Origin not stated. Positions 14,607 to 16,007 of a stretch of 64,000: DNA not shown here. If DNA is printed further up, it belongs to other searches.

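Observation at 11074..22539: Sugar island combining heptose-biosynthesis-type enzymes with an importer and catabolic regulators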

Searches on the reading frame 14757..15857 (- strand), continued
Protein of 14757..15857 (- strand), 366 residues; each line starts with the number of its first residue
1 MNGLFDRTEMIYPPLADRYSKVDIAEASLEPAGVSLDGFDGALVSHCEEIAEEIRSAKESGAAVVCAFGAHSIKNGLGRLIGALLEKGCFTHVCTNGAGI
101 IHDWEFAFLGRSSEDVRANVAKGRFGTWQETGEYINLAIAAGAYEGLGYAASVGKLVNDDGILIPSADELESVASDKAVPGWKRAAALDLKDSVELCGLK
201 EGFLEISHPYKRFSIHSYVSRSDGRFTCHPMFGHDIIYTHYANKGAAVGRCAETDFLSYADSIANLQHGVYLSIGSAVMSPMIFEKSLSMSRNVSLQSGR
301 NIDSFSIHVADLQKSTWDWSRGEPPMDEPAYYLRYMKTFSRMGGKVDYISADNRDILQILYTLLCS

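Call 76: find_encoding_contigs(protein=P0477, flank=8000, max_places=2)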
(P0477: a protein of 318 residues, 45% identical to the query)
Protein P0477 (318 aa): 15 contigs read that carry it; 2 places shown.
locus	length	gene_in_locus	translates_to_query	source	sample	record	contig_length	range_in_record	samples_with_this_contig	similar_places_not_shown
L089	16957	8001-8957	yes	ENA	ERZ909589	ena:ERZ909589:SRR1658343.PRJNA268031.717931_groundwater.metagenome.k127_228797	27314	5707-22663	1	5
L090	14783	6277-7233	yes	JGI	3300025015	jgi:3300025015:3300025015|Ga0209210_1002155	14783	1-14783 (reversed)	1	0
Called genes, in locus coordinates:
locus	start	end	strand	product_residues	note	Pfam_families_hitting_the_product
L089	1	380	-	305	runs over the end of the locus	-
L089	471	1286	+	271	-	PF01066:CDP-OH_P_transf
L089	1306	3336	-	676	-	PF00070:Pyr_redox (faint), PF01408:GFO_IDH_MocA, PF01488:Shikimate_DH (weak), PF03435:Sacchrp_dh_NADP (faint), PF03807:F420_oxidored (faint), PF07992:Pyr_redox_2 (faint), PF01266:DAO, PF13450:NAD_binding_8 (faint)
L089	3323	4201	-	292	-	PF13439:Glyco_transf_4 (weak)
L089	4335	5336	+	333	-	PF00294:PfkB, PF08543:Phos_pyr_kin (weak)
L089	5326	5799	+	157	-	PF01467:CTP_transf_like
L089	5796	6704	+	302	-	PF01937:ARMT1-like_dom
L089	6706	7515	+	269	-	-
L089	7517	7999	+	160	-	PF01467:CTP_transf_like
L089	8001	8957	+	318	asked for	PF21570:ArgZ-like_C_2nd (weak)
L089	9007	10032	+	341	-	PF01075:Glyco_transf_9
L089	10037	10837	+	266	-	PF05050:Methyltransf_21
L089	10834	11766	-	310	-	PF00535:Glycos_transf_2, PF13641:Glyco_tranf_2_3 (faint)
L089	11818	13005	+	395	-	PF00534:Glycos_transf_1, PF13692:Glyco_trans_1_4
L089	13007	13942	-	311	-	PF01073:3Beta_HSD, PF01370:Epimerase, PF02719:Polysacc_synt_2, PF07993:NAD_binding_4 (weak), PF16363:GDP_Man_Dehyd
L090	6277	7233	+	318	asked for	PF21570:ArgZ-like_C_2nd (weak)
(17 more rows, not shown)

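Call 77: find_encoding_contigs(protein=P0415, flank=8000, max_places=1)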
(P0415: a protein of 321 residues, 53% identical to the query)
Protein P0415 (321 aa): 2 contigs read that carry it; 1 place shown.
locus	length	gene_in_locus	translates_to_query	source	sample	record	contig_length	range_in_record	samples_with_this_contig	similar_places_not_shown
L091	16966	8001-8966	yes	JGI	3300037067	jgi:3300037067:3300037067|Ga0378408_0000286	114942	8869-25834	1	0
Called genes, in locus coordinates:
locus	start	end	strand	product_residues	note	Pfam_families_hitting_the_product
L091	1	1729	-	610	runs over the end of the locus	-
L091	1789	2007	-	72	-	-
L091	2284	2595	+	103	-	-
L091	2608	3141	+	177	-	PF01015:Ribosomal_S3Ae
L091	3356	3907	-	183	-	PF22090:Gins51_C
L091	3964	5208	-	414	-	PF01676:Metalloenzyme, PF10143:PhosphMutase, PF01676:Metalloenzyme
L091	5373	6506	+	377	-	PF02881:SRP54_N (weak), PF06414:Zeta_toxin (weak), PF00448:SRP54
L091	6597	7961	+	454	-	PF02881:SRP54_N, PF20720:nSTAND3 (faint), PF00448:SRP54, PF01656:CbiA, PF02978:SRP_SPB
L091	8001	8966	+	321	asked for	PF21570:ArgZ-like_C_2nd (weak)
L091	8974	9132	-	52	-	-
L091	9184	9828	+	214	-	PF01163:RIO1, PF01636:APH (faint), PF00069:Pkinase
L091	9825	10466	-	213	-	PF03575:Peptidase_S51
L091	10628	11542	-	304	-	-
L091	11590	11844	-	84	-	-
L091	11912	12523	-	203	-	PF13521:AAA_28 (faint), PF13207:AAA_17 (faint)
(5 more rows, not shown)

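Call 78: find_encoding_contigs(protein=P0258, flank=8000, max_places=1)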
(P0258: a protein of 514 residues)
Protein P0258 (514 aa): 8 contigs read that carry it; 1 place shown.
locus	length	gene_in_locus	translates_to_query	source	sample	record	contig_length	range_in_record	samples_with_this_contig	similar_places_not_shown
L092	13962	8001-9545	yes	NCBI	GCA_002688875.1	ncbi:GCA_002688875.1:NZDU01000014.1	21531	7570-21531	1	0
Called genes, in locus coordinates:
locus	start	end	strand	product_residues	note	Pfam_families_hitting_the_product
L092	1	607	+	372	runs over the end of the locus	-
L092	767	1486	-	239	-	PF00702:Hydrolase, PF13419:HAD_2, PF13242:Hydrolase_like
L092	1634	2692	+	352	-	PF00288:GHMP_kinases_N, PF08544:GHMP_kinases_C (weak)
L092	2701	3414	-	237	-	PF06508:QueC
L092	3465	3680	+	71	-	-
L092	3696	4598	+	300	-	PF00535:Glycos_transf_2, PF13641:Glyco_tranf_2_3, PF13506:Glyco_transf_21 (weak), PF13632:Glyco_trans_2_3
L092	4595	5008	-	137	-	PF05014:Nuc_deoxyrib_tr, PF15891:Nuc_deoxyri_tr2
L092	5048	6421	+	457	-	PF01075:Glyco_transf_9, PF00293:NUDIX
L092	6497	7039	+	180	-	PF13580:SIS_2, PF01380:SIS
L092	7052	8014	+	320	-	PF00294:PfkB, PF08543:Phos_pyr_kin (weak)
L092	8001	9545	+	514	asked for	PF01467:CTP_transf_like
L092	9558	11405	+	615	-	PF13231:PMT_2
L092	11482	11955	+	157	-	PF00300:His_Phos_1 (faint)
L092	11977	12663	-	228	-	PF13489:Methyltransf_23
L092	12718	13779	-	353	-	PF01663:Phosphodiest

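Call 80: find_encoding_contigs(protein=P0313, flank=8000, max_places=1)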
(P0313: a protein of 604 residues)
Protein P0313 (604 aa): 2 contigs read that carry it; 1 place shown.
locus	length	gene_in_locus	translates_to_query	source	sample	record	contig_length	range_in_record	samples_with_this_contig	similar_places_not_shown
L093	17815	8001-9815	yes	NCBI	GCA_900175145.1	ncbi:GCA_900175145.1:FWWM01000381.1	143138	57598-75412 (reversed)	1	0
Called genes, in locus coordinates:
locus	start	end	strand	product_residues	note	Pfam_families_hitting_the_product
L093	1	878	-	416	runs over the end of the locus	PF01474:DAHP_synth_2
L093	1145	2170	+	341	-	PF00226:DnaJ, PF01556:DnaJ_C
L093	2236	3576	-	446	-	PF01408:GFO_IDH_MocA, PF22725:GFO_IDH_MocA_C3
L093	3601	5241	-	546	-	PF03264:Cytochrom_NNT, PF14522:Cytochrome_C7 (faint), PF03781:FGE-sulfatase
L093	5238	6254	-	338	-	PF02424:ApbE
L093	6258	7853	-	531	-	PF01425:Amidase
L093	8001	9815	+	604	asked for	PF00702:Hydrolase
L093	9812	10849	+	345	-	PF00294:PfkB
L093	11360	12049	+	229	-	PF16344:FecR_C (faint)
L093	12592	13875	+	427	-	-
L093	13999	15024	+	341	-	PF00180:Iso_dh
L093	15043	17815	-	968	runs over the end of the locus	-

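Call 85: list_cluster_members(proteins=[P0001, window:14757-15857:-, window:19787-20440:+])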
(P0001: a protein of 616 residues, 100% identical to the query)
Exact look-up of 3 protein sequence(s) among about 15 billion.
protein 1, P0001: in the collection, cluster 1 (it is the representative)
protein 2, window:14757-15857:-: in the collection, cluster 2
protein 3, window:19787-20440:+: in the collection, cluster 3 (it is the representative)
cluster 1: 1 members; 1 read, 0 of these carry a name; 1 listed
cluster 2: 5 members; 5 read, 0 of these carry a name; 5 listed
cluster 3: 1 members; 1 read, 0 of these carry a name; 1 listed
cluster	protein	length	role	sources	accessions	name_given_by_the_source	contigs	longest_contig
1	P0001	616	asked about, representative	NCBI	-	-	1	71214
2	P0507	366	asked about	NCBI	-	-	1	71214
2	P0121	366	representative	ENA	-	-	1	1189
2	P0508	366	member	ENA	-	-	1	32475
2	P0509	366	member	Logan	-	-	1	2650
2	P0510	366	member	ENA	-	-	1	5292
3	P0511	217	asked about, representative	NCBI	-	-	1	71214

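Call 95: find_related_loci(query=A4, collection=metagenome_contigs, flank=8000)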
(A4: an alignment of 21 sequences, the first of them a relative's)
Query A4 (318 aa) in metagenome_contigs; peptide patterns used: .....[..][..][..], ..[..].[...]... (x = any residue, [..] = any of these).
600 stretches matched a pattern (row limit reached: there are more); 576 encode a relative of the query (tblastn E <= 1e-3); the best 80 are kept; 80 distinct loci.
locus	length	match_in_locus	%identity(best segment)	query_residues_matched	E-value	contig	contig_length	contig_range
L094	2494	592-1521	70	1-316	3e-151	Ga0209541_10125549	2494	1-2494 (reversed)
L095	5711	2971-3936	65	1-316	4e-140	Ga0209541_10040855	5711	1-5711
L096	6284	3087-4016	64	3-318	6e-139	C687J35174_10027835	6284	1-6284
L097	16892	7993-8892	65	3-308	1e-137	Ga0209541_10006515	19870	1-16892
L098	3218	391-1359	59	1-316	4e-133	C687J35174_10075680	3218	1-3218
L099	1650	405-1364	60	1-316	1e-135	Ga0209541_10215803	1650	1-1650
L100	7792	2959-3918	59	1-316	2e-122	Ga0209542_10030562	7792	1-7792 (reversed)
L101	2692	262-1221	59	1-316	4e-127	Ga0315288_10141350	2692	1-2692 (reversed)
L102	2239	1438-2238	68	3-275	2e-128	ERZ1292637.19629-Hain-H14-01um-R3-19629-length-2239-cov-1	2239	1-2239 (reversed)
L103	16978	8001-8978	52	1-318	2e-107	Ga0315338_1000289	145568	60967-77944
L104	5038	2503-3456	51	3-317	2e-106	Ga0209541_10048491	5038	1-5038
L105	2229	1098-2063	50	3-318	2e-107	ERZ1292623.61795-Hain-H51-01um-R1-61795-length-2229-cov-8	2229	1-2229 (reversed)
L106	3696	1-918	52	19-316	5e-102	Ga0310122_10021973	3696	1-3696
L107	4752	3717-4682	47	1-318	2e-93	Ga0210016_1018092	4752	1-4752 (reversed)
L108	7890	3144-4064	49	1-316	9e-93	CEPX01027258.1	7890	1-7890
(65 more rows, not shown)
